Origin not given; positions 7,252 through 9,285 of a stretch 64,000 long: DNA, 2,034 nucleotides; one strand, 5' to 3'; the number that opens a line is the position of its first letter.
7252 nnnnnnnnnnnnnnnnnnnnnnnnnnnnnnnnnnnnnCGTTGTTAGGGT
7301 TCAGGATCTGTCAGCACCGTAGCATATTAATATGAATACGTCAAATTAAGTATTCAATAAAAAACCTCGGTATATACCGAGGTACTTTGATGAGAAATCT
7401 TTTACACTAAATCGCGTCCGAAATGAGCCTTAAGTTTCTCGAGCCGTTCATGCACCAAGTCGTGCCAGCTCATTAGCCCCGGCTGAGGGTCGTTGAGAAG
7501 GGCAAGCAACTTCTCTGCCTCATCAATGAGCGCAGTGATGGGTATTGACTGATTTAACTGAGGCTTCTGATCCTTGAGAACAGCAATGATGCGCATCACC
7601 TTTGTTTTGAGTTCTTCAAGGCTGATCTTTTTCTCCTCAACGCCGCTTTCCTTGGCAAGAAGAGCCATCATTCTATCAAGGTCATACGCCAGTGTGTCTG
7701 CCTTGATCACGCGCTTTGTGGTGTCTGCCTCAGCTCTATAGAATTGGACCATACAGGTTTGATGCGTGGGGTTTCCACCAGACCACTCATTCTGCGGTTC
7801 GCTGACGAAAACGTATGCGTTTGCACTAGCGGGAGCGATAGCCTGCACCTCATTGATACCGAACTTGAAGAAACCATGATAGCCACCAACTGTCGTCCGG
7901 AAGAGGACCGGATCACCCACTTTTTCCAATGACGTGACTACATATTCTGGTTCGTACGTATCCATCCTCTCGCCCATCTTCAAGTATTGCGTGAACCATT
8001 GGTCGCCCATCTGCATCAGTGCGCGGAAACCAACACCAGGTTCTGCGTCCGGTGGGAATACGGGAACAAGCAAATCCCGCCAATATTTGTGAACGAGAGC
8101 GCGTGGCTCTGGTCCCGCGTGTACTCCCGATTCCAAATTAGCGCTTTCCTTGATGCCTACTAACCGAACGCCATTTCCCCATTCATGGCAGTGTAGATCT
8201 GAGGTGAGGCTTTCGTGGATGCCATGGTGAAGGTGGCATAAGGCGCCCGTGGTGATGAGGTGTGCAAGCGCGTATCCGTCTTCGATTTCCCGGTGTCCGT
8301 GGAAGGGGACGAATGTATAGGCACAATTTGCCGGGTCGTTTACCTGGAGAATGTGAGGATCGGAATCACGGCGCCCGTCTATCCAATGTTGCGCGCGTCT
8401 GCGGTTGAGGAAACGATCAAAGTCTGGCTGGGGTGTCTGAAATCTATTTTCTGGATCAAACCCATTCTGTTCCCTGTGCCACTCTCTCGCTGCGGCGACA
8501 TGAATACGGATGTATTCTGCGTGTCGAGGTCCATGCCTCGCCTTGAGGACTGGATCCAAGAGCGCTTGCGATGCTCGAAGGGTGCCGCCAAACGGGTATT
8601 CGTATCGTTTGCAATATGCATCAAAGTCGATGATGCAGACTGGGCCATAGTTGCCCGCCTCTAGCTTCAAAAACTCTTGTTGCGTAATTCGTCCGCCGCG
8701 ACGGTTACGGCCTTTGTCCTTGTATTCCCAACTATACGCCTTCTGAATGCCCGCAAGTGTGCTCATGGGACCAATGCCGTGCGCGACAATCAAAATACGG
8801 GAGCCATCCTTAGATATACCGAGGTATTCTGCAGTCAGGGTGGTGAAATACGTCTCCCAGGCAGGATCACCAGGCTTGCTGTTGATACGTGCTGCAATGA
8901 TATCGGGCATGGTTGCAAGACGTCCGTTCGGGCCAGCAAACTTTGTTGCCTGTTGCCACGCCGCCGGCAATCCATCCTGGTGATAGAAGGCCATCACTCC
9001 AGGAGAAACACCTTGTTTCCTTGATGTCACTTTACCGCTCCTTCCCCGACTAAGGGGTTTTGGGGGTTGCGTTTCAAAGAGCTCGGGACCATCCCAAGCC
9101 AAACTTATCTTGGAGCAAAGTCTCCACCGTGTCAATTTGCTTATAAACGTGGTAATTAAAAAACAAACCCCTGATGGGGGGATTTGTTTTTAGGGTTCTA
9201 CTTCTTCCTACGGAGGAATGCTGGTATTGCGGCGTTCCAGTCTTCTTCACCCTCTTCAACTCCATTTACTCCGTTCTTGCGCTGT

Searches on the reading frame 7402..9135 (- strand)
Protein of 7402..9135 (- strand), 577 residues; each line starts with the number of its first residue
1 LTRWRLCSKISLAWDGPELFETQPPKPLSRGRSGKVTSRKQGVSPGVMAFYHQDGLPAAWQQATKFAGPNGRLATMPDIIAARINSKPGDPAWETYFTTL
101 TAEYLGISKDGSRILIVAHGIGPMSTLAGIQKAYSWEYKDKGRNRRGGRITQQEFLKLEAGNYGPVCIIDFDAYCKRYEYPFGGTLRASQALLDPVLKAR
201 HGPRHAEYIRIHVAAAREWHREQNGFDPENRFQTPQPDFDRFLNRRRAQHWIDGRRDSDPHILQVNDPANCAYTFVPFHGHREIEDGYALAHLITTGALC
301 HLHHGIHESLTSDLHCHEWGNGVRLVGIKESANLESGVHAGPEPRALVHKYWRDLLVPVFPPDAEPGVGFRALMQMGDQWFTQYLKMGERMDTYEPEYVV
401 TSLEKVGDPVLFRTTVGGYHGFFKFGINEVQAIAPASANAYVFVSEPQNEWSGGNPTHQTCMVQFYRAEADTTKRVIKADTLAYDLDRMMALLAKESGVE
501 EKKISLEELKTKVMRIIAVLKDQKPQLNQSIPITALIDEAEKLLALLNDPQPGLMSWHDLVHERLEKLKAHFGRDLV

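Call 3: search_protein_families(library=pfam, proteins=[window:7402-9135:-], max_evalue=0.1)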
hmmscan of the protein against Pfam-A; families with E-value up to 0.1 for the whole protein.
window:7402-9135:- (577 aa): 0 families

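Call 4: search_protein_families(library=ncbifam, proteins=[window:7402-9135:-], max_evalue=0.1)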
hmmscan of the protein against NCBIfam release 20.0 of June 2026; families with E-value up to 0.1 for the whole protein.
window:7402-9135:- (577 aa): 0 families

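Call 5: search_protein_families(library=phrogs, proteins=[window:7402-9135:-], max_evalue=0.1)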
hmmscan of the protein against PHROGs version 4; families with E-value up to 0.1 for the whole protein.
window:7402-9135:- (577 aa): 0 families

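Call 6: search_protein_families(library=padloc, proteins=[window:7402-9135:-], max_evalue=0.1)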
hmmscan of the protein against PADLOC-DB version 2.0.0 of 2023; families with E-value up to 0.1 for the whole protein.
window:7402-9135:- (577 aa): 0 families

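Call 7: find_homologous_proteins(query=window:7402-9135:-)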
Query window:7402-9135:- (577 aa): 331 proteins with E <= 0.001 among 5772 candidates; the best 120 are listed.
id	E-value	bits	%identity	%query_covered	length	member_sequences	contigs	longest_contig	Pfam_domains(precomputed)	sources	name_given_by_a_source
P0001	0.0e+0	1282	100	94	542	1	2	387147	-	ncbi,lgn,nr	ncbi:MAG: hypothetical protein HY455_01990 [Parcubacteria group bacterium]|nr:hypothetical protein [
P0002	1.5e-233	795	63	93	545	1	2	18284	-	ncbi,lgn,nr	ncbi:MAG: hypothetical protein HY457_01025 [Parcubacteria group bacterium]|nr:hypothetical protein [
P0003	7.1e-213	727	67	80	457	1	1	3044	-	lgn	-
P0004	2.0e-209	715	66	80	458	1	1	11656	-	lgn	-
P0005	1.2e-208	713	66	79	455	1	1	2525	-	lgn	-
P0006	1.4e-208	713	67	78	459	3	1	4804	-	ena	-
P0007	1.6e-208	712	67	78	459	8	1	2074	-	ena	-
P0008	9.9e-208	710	66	78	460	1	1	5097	-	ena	-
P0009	1.7e-205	702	66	80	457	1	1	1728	-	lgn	-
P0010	2.6e-205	702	66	79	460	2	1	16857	-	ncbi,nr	ncbi:hypothetical protein KKH81_02990 [Patescibacteria group bacterium]|nr:hypothetical protein [Pat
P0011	5.4e-200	684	66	78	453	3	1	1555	-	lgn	-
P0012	1.6e-199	683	65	78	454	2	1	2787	-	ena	-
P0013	8.8e-199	680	63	78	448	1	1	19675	-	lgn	-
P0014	2.2e-198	679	63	80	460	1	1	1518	-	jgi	jgi:hypothetical protein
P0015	3.0e-198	678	64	78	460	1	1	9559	-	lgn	-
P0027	7.0e-193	661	65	78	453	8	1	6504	-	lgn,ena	-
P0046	1.2e-185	637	62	78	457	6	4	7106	-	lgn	-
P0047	1.9e-185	636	62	78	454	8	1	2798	-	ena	-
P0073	3.8e-178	612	59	78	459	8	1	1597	-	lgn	-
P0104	1.0e-168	581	53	84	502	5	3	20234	-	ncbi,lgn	-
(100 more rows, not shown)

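Call 8: search_solved_structures(query=window:7402-9135:-, max_evalue=1)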
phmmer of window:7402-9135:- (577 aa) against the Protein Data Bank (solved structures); distinct sequences matched with E-value up to 1: 0.

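Call 15: find_related_loci(query=A1, collection=genome_contigs, flank=10000)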
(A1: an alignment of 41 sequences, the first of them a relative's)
Query A1 (542 aa) in genome_contigs; peptide patterns used: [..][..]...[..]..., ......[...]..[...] (x = any residue, [..] = any of these).
97 stretches matched a pattern; 55 encode a relative of the query (tblastn E <= 1e-3); 55 distinct loci.
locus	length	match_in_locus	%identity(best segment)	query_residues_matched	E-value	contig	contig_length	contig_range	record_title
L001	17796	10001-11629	63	5-542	0e+0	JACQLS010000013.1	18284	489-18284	MAG: Parcubacteria group bacterium isolate NC_groundwater_1209_Ag_S-0.1um_50_38 S_p1_S3_coassembly_k141_544404, whole ge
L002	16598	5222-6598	65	1-464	0e+0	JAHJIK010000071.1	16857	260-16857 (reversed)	MAG: Patescibacteria group bacterium isolate Modern_marine_planktonic.mb.9 Modern_marine_plank.mb.9_k141_691015, whole g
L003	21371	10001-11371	62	2-461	0e+0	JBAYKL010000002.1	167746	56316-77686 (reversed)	MAG: Candidatus Paceibacterota bacterium isolate SO_2016_GW1_79 scaffold00181_OW334_2016, whole genome shotgun sequence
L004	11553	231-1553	63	12-462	0e+0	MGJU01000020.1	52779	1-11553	MAG: Candidatus Yanofskybacteria bacterium RIFCSPHIGHO2_02_FULL_43_17 rifcsphigho2_02_scaffold_647, whole genome shotgun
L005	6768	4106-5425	65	12-461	0e+0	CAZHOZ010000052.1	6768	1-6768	MAG TPA_asm: uncultured Candidatus Saccharibacteria bacterium isolate binchicken_co16_307 genome assembly, contig: NODE_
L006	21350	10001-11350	59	1-460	0e+0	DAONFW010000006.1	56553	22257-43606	MAG TPA_asm: Candidatus Paceibacterota bacterium isolate AMR_MDS_3833 NODE_467_length_56553_cov_11.444564, whole genome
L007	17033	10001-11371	62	2-461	0e+0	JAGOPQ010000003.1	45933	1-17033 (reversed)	MAG: Candidatus Paceibacterota bacterium isolate Gw_Eff_bin_121 Gw_Eff_1255_length_45933_cov_6.188425, whole genome shot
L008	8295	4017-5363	62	12-464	0e+0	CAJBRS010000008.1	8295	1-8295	uncultured bacterium isolate I-1_bin-176 genome assembly, contig: bin-176:008/133, whole genome shotgun sequence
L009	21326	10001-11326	58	9-458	0e+0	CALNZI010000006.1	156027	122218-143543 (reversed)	MAG: Candidatus Paceibacterota bacterium isolate LOGT_bin.0037 genome assembly, contig: contig_25472, whole genome shotg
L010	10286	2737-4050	61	13-461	7e-180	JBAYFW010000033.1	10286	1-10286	MAG: Candidatus Paceibacterota bacterium isolate SO_2016_GW1_110 scaffold11883_OW334_2016, whole genome shotgun sequence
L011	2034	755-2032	61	12-442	0e+0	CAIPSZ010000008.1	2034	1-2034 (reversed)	Candidatus Kerfeldbacteria bacterium isolate T7-022_bin-570 genome assembly, contig: bin-570:008/195, whole genome shotg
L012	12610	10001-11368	55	1-461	6e-168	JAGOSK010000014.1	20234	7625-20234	MAG: Candidatus Paceibacterota bacterium isolate Gw_Eff_bin_316 Gw_Eff_5531_length_20234_cov_25.566967, whole genome sho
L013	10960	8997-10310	53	13-462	8e-157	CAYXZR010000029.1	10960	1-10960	MAG TPA_asm: uncultured Gammaproteobacteria bacterium isolate SRP334346_co1_99 genome assembly, contig: NODE_4773_length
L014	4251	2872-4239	50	1-462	4e-155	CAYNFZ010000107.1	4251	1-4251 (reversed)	MAG TPA_asm: uncultured Pseudomonadales bacterium isolate SRP214966_co4_92 genome assembly, contig: NODE_34079_length_42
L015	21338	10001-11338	54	1-455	2e-163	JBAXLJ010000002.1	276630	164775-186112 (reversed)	MAG: Candidatus Falkowbacteria bacterium isolate ELA424 MAG424_2, whole genome shotgun sequence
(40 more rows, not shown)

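Call 24: predict_structure(alignment_id=A1)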
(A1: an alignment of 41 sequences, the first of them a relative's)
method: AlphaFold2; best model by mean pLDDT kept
length: 542 residues; sequences in the alignment: 41
mean_pLDDT: 87.6   pTM: 0.75
mean pLDDT of the five models: 87.6, 87.2, 86.3, 84.6, 84.2
residues with pLDDT >= 90: 355; 70-90: 131; 50-70: 35; < 50: 21
segments of 3 or more residues with pLDDT < 50: 1-7, 104-108, 464-467, 491-493
pLDDT, mean of each block of 10 residues (from residue 1): 44 90 94 95 95 92 97 96 97 93 56 93 97 96 87 96 97 98 94 91 94 95 95 86 79 95 86 91 86 89 87 93 72 84 93 90 96 96 86 95 96 91 96 93 93 90 55 86 76 64 90 72 82 70 48
secondary structure, 60 per line:
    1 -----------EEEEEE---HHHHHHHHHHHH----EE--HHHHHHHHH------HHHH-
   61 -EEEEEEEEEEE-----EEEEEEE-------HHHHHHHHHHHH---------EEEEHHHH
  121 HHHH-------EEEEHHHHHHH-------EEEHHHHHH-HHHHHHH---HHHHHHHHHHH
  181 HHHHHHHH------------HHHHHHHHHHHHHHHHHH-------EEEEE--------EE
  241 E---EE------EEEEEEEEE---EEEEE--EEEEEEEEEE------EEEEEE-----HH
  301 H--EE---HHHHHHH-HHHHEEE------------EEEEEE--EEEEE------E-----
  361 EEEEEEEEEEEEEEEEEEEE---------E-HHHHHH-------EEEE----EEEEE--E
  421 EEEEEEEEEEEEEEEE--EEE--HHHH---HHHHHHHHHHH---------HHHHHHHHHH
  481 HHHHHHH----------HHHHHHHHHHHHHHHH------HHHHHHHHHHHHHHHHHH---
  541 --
elements in order: E12-17 H21-32 H41-49 H56-59 E62-72 E78-84 H92-103 E113-116 H117-124 E132-135 H136-142 E150-152 H153-158 H160-166 H170-188 H201-218 E226-230 E239-241 E253-261 E265-269 E272-281 E288-293 H309-315 H317-320 E321-323 E336-341 E344-348 E361-380 H392-397 E405-408 E413-417 E420-436 E439-441 H444-447 H451-461 H471-487 H498-513 H520-537

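Call 27: search_protein_representatives(alignment_id=A1)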
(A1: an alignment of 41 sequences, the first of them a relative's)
Query: 41 sequences, 460 profile positions. Proteins with E-value up to 0.001 (for the whole library): 434; up to 1e-10: 290; up to 1e-30: 203. The best 150 are listed.
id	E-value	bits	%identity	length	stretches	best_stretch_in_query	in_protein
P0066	8.3e-241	815.8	-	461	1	1-459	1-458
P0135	1.0e-193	660.5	-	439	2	214-458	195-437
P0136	5.6e-193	658.1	-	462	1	1-456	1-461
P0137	9.7e-170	581.5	-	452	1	1-458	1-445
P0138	1.8e-169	580.6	-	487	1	6-458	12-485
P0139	2.2e-166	570.4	-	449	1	6-455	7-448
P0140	4.7e-162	556.1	-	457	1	5-459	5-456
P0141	3.4e-161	553.3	-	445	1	10-456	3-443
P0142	5.0e-161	552.8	-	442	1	10-455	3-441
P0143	2.9e-160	550.2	-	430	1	10-455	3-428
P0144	1.6e-158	544.5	-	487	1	5-459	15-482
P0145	7.4e-157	539.0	-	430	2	3-189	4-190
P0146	1.3e-156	538.2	-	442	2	6-188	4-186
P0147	1.5e-150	518.2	-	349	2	218-456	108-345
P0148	1.7e-149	514.8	-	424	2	220-455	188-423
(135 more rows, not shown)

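Call 29: fold_search(model_id=the predicted structure, library=pdb)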
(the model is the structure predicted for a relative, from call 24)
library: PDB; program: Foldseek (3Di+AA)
matches with E <= 10: 330; with E <= 0.001: 1
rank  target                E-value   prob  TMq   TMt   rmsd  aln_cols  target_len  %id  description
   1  5ioo_A                1.3e-07  1.00  0.31  0.73   6.4       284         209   17  Accommodation of massive sequence variation in Nanoarchaeota by the C-type lectin fold (released 2016-11-09)
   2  4x28_B                2.0e-01  0.08  0.07  0.09  20.6       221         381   13  Crystal structure of the ChsE4-ChsE5 complex from Mycobacterium tuberculosis (released 2015-02-18)
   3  6s7o_E                3.6e-01  0.06  0.07  0.06  21.5       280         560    9  Cryo-EM structure of human oligosaccharyltransferase complex OST-A (released 2019-12-18)
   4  2yj0_A                4.2e-01  0.85  0.09  0.58   3.6        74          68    7  X-ray structure of chemically engineered Mycobacterium tuberculosis Dodecin (released 2011-10-12)
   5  9ki1_u                4.2e-01  0.12  0.10  0.12  20.3       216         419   12  Baseplate structure of Escherichia phage Mu (released 2025-02-12)
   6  5idu_C                4.2e-01  0.11  0.11  0.14  18.1       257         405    7  Crystal structure of an acyl-CoA dehydrogenase domain protein from Burkholderia phymatum bound to FAD (released 2016-03-09)
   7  4u83_C                4.4e-01  0.07  0.08  0.10  19.9       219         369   10  Structure of Brucella Abortus Butyryl-CoA dehydrogenase (released 2014-12-17)
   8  2yj0_B                4.7e-01  0.84  0.09  0.59   3.6        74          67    7  X-ray structure of chemically engineered Mycobacterium tuberculosis Dodecin (released 2011-10-12)
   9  4u83_A                4.7e-01  0.07  0.08  0.10  19.9       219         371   10  Structure of Brucella Abortus Butyryl-CoA dehydrogenase (released 2014-12-17)
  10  9ctj_D                4.9e-01  0.08  0.09  0.12  22.5       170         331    9  Native human GABAA receptor of beta2-alpha1-beta3-alpha2-gamma2 assembly (released 2025-01-22)
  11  9ln7_A                5.5e-01  0.04  0.08  0.10  23.0       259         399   10  Alpha-7 nicotinic acetylcholine receptor bound to inhibitory bicyclic peptide KP2007 in a resting state. (released 2026-01-21)
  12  6r1e_A                5.8e-01  0.80  0.09  0.57   3.6        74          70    7  Structure of dodecin from Streptomyces coelicolor (released 2019-03-27)
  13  4r5j_A                5.8e-01  0.12  0.10  0.22  23.2       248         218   12  Crystal structure of the DnaK C-terminus (Dnak-SBD-A) (released 2014-09-10)
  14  6ssp_F                5.8e-01  0.07  0.09  0.15  23.0       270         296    8  Structure of the pentameric ligand-gated ion channel ELIC in complex with a NAM nanobody (released 2020-02-12)
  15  5hej_A                5.8e-01  0.07  0.09  0.14  24.1       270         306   10  Pentameric ligand-gated ion channel ELIC mutant F116A (released 2016-03-02)
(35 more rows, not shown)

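Call 38: search_solved_structures(query=A1, max_evalue=10, show_alignments=3)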
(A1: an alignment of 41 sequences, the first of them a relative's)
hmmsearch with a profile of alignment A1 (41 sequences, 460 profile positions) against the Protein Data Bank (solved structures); distinct sequences matched with E-value up to 10: 1.
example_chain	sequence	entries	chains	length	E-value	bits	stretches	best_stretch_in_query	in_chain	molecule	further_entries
5ioo_A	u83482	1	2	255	0.34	12.6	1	28-97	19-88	AvpA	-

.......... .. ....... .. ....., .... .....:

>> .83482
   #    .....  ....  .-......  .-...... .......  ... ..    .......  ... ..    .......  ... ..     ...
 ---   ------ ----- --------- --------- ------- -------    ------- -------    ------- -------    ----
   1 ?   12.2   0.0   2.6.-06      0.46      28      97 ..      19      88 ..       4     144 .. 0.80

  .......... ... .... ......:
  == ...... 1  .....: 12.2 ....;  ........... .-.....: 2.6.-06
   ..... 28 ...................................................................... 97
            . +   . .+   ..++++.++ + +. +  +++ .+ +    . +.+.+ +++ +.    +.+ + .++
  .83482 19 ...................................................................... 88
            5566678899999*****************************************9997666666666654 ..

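Call 39: fold_search(model_id=the predicted structure, library=viral)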
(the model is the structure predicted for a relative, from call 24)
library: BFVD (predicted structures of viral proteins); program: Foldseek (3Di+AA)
matches with E <= 10: 245; with E <= 0.001: 0
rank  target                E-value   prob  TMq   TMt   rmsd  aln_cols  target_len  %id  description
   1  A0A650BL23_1          8.1e-02  0.14  0.07  0.04  21.2       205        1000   10  Structural polyprotein [Botrylloides leachii nidovirus]
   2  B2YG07                1.6e-01  0.08  0.08  0.07  19.4       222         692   10  Uncharacterized protein [Musca hytrovirus(isolate Musca domestica/United States/Boucias/-)]
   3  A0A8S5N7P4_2          3.3e-01  0.18  0.09  0.05  17.2       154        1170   13  Nuclease [Myoviridae sp. ctiBE32]
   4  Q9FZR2                3.9e-01  0.03  0.07  0.06  24.0       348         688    9  P81 [Mycoplasma phage P1]
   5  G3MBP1                4.8e-01  0.02  0.06  0.11  23.1       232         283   10  Gp175 [Bacillus phage G]
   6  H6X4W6                5.1e-01  0.12  0.06  0.24  15.4       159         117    9  Uncharacterized protein [Klebsiella phage vB_KleM_RaK2]
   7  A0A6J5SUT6            5.1e-01  0.02  0.06  0.04  21.7       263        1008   11  Phage tail sheath C-terminal domain containing protein [uncultured Caudovirales phage]
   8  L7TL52                5.7e-01  0.12  0.06  0.26  22.8       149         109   13  Uncharacterized protein [Escherichia phage PBECO4]
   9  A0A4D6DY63            6.7e-01  0.13  0.08  0.22  17.5       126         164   13  Uncharacterized protein [Raoultella phage RP180]
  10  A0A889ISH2            6.7e-01  0.04  0.05  0.14  27.4       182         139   13  (no name in the UniProt tables at hand)
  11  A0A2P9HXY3            7.4e-01  0.14  0.07  0.24  13.8       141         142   10  (no name in the UniProt tables at hand)
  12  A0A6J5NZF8            7.4e-01  0.13  0.08  0.28  13.7        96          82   17  Uncharacterized protein (Fragment) [uncultured Caudovirales phage]
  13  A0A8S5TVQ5            7.4e-01  0.08  0.06  0.20  24.0       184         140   13  Uncharacterized protein [Siphoviridae sp. ctx254]
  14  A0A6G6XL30            8.7e-01  0.08  0.05  0.10  28.8       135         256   12  (no name in the UniProt tables at hand)
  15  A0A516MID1            9.7e-01  0.06  0.09  0.09  14.4       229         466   10  (no name in the UniProt tables at hand)
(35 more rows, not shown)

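Call 77: list_cluster_members(proteins=[P0007, P0027, P0047, P0073, P0046, P0104])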
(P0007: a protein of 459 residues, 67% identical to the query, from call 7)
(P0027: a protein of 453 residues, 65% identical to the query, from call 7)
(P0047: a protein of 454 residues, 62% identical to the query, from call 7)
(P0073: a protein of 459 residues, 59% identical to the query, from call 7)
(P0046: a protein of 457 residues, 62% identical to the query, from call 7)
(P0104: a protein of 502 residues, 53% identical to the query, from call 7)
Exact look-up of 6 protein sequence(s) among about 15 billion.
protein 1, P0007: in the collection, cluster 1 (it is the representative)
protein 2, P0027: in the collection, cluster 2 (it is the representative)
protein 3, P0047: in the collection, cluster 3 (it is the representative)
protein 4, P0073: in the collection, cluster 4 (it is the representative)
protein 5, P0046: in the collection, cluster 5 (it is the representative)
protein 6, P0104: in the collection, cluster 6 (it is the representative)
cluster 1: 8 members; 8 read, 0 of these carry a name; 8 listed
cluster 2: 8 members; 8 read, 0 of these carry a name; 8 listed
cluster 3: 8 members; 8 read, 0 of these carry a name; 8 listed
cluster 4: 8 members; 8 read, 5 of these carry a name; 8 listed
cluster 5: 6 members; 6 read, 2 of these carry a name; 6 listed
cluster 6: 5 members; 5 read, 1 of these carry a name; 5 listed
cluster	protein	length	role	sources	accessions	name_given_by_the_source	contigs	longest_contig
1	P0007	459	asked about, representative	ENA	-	-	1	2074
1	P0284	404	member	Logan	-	-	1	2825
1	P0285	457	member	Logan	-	-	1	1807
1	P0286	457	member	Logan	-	-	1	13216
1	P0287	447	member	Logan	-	-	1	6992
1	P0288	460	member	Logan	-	-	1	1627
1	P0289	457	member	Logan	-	-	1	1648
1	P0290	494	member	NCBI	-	-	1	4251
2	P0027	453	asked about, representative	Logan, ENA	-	-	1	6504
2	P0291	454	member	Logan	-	-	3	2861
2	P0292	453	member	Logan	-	-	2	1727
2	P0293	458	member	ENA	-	-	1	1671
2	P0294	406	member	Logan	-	-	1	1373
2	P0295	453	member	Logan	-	-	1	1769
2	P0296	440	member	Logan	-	-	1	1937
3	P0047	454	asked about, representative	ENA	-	-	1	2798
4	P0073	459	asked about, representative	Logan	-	-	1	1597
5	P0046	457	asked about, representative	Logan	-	-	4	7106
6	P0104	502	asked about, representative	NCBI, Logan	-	-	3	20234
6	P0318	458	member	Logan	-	-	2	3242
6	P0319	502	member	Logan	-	-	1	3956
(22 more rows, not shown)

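Call 82: find_related_loci(query=A1, collection=viral_contigs, flank=8000)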
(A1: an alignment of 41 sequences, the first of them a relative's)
Query A1 (542 aa) in viral_contigs; peptide patterns used: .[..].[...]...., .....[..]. (x = any residue, [..] = any of these).
47 stretches matched a pattern, but none encodes a relative of the query by tblastn (E <= 1e-3).

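Call 88: find_encoding_contigs(protein=P0319, flank=5000, max_places=3)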
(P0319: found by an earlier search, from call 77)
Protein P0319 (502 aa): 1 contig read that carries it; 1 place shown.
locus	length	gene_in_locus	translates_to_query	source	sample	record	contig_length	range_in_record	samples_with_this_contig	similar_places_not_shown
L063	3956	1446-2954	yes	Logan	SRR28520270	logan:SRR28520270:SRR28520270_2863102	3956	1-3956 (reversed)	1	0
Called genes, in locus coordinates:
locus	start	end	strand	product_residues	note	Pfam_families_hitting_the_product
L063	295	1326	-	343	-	PF14022:DUF4238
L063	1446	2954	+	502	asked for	-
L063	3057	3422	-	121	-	-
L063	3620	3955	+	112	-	?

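Call 89: find_encoding_contigs(protein=P0318, flank=5000, max_places=3)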
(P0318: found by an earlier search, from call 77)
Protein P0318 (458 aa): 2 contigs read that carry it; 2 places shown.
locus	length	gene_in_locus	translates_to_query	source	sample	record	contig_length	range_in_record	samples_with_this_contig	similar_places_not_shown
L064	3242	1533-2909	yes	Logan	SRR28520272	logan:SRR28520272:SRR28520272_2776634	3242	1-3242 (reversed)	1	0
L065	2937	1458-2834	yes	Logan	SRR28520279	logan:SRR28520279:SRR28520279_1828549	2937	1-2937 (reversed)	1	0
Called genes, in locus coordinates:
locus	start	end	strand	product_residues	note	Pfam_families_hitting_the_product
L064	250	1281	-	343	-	PF14022:DUF4238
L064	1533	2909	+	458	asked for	-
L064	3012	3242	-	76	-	?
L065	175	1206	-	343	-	PF14022:DUF4238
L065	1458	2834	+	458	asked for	-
